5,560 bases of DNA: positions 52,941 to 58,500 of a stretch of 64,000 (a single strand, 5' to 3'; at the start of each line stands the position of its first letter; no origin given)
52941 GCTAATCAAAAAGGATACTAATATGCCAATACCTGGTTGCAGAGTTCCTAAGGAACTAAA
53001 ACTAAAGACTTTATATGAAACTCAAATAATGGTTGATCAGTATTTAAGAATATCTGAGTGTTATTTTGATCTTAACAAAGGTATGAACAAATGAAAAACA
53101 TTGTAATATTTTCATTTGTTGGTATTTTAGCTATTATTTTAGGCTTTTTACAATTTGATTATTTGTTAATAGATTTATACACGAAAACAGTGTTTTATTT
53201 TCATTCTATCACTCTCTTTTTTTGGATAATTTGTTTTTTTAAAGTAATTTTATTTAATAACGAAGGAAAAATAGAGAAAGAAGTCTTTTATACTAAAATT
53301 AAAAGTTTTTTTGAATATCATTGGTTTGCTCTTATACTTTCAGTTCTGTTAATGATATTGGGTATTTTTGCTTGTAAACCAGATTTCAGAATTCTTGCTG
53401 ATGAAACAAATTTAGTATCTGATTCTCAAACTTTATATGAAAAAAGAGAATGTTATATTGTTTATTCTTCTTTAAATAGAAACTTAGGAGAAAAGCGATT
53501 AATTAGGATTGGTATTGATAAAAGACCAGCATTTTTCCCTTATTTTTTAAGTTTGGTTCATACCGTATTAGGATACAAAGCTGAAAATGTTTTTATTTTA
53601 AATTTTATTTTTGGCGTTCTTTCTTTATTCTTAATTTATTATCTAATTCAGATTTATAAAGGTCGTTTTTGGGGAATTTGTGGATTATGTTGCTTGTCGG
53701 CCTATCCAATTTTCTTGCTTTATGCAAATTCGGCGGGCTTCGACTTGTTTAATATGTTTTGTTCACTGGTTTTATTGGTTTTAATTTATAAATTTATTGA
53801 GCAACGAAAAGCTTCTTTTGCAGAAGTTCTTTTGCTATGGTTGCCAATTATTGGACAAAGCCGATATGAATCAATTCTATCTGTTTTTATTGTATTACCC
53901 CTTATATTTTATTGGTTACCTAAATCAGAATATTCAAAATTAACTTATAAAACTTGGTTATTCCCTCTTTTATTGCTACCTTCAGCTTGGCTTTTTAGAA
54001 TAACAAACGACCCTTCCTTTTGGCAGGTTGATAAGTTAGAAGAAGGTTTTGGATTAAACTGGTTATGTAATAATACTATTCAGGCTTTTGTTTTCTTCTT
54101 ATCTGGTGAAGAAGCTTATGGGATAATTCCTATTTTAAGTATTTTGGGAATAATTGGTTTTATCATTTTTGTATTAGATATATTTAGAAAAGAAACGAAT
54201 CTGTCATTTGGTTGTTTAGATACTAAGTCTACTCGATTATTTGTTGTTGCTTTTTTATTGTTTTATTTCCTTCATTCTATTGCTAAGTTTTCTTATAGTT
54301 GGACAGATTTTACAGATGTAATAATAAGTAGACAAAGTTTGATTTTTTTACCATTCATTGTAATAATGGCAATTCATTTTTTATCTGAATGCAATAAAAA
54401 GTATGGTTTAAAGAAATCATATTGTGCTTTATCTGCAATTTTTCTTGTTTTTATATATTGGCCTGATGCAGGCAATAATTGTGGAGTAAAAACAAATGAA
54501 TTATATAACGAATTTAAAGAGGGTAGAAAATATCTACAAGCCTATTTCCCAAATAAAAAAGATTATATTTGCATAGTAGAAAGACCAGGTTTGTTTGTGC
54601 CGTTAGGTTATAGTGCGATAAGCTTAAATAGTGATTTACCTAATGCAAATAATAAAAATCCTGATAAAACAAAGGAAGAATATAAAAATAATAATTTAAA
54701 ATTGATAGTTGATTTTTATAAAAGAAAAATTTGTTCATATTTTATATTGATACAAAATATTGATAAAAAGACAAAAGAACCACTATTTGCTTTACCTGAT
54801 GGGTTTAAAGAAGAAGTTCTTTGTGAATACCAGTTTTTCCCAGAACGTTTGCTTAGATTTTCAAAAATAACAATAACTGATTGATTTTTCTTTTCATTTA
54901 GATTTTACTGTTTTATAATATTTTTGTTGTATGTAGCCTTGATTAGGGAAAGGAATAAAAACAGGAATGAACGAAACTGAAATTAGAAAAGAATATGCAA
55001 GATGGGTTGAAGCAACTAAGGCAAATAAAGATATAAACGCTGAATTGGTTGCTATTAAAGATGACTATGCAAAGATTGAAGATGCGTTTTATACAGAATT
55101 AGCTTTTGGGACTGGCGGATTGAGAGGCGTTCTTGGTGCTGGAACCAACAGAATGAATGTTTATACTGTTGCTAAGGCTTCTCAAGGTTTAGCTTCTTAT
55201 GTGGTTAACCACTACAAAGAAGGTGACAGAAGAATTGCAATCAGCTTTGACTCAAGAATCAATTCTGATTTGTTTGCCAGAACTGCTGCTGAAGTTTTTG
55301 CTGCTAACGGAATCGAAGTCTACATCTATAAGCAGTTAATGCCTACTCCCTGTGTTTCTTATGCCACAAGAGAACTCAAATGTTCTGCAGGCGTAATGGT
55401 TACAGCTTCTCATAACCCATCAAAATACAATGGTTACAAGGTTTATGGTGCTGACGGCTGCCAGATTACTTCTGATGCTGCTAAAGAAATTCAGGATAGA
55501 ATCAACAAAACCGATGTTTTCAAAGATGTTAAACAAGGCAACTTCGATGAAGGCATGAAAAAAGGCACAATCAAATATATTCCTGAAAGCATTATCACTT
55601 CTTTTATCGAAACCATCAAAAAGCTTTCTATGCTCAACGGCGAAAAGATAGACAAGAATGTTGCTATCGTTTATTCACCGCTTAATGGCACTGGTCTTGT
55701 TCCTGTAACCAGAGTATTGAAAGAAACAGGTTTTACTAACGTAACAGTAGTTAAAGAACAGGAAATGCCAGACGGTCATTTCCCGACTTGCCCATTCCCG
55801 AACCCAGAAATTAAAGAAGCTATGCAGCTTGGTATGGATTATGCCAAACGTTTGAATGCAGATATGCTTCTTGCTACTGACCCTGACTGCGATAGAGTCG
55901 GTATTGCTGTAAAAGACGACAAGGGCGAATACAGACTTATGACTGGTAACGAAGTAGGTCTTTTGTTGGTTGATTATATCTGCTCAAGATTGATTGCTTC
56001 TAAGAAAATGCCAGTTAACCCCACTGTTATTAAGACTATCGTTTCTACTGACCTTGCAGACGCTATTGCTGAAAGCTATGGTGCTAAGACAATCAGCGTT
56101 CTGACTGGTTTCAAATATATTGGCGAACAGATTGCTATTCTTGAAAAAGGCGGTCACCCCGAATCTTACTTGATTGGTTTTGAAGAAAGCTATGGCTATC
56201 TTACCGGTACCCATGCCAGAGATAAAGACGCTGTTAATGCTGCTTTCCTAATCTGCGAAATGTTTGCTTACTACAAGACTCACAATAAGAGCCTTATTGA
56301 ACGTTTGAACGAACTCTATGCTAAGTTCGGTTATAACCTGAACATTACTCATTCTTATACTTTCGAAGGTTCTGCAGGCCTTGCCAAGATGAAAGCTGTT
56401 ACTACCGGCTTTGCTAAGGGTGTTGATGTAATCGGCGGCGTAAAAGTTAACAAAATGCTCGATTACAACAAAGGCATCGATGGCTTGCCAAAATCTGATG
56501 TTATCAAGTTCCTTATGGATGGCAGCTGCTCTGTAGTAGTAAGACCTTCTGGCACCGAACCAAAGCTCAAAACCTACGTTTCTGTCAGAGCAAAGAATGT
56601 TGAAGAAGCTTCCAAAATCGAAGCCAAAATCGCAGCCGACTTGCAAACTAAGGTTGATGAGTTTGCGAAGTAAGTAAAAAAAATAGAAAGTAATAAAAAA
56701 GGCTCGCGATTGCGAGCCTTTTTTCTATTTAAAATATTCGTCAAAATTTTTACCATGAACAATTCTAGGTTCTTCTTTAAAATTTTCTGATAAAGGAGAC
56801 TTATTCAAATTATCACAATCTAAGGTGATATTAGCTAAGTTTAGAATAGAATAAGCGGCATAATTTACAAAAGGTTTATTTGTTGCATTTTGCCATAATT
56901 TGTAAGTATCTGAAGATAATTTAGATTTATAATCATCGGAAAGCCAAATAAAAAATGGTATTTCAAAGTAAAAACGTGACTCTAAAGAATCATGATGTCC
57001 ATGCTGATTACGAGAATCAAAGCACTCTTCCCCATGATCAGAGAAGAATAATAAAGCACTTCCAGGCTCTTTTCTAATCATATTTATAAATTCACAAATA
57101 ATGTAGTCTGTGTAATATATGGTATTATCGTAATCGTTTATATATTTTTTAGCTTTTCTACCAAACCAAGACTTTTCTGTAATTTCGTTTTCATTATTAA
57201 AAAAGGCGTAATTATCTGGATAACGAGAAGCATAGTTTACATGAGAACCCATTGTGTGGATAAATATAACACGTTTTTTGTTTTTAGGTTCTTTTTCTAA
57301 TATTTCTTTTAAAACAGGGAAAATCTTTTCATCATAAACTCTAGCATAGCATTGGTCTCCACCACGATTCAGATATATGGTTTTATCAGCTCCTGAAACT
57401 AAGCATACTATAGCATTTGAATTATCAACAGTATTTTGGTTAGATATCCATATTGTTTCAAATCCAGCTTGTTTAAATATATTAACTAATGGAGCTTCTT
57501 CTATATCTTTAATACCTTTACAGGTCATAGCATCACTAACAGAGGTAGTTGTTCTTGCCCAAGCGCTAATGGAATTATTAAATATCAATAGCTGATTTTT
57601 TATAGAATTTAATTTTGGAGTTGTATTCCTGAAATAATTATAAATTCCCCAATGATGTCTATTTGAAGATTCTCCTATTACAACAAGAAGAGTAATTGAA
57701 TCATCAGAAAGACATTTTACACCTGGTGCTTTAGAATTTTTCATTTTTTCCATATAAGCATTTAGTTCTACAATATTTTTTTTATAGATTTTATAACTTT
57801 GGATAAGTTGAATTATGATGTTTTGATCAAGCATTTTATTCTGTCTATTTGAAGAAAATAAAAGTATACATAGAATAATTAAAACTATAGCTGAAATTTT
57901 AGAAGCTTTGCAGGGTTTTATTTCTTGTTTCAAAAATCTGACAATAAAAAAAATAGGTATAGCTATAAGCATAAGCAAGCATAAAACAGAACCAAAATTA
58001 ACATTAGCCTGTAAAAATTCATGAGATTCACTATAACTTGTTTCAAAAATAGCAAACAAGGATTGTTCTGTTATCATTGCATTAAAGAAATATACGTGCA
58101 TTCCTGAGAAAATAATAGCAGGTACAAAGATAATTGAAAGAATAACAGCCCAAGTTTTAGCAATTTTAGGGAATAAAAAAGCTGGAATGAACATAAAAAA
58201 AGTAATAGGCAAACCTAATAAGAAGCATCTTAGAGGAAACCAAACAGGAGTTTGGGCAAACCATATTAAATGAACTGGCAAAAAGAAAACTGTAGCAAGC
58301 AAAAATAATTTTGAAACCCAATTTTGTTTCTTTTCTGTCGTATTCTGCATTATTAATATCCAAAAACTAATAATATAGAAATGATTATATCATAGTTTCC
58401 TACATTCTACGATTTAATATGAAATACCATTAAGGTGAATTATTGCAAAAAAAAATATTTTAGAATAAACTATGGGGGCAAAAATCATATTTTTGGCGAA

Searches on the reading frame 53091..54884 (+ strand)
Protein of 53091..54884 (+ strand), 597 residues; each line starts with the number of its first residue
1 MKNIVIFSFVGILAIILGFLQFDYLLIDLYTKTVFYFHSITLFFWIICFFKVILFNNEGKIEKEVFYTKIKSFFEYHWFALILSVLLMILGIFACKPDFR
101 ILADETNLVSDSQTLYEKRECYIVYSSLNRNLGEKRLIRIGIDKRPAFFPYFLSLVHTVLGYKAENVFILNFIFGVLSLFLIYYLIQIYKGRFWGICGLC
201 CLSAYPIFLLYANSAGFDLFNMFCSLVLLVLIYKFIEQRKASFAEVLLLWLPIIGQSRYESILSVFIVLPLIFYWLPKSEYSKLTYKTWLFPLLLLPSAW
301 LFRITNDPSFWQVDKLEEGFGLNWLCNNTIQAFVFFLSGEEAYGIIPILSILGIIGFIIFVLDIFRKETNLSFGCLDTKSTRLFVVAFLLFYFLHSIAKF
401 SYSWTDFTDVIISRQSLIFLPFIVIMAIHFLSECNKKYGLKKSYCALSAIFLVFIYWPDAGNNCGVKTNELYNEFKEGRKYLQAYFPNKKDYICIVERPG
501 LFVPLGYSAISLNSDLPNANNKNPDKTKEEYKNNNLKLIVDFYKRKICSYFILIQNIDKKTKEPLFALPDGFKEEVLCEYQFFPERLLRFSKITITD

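Call 62: search_protein_families(library=pfam, proteins=[window:53091-54884:+], max_evalue=0.0001)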
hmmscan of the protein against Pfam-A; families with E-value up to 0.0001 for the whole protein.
window:53091-54884:+ (597 aa): 1 family
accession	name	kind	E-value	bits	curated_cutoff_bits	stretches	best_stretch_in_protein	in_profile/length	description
PF13231.12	PMT_2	-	1.5e-07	32.2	26.1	1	144-279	1-133/160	Dolichyl-phosphate-mannose-protein mannosyltransferase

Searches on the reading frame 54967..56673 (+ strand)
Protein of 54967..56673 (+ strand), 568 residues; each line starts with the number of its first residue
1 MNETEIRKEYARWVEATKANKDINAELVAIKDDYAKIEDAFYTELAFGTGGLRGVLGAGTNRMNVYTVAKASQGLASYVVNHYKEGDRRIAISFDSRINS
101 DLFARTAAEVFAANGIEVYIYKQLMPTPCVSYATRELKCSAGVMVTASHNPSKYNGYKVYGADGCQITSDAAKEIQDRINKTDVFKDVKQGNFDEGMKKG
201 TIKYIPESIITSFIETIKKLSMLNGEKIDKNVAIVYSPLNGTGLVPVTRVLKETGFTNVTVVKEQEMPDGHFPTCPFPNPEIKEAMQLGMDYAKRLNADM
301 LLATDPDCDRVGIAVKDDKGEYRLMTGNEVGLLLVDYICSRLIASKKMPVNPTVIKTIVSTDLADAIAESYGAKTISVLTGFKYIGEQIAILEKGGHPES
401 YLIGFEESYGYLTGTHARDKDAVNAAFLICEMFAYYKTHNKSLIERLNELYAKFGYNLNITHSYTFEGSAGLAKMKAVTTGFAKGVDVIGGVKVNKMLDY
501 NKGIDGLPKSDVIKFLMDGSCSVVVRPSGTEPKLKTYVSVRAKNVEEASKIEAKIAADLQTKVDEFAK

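Call 62: search_protein_families(library=pfam, proteins=[window:54967-56673:+], max_evalue=0.0001)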
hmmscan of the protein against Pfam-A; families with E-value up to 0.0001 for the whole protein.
window:54967-56673:+ (568 aa): 4 families
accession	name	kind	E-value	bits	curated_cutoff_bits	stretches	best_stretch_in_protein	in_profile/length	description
PF02878.22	PGM_PMM_I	-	2.7e-44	150.6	22.5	1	46-183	3-135/138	Phosphoglucomutase/phosphomannomutase, alpha/beta/alpha domain I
PF02879.22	PGM_PMM_II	-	1.6e-22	80.4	29.3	1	213-318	3-101/103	Phosphoglucomutase/phosphomannomutase, alpha/beta/alpha domain II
PF02880.22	PGM_PMM_III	-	1e-19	71.2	20.7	1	327-454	2-115/115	Phosphoglucomutase/phosphomannomutase, alpha/beta/alpha domain III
PF00408.26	PGM_PMM_IV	-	1.5e-05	25.4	23.1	1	512-556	25-66/68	Phosphoglucomutase/phosphomannomutase, C-terminal domain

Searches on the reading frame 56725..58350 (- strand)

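Call 84: search_protein_families(library=pfam, proteins=[window:56725-58350:-], max_evalue=0.0001)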
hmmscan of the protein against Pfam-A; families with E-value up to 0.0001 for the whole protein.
window:56725-58350:- (541 aa): 1 family
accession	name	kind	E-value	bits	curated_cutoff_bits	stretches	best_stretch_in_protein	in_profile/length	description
PF00884.28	Sulfatase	-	4.9e-43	148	25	1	220-506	2-299/301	Sulfatase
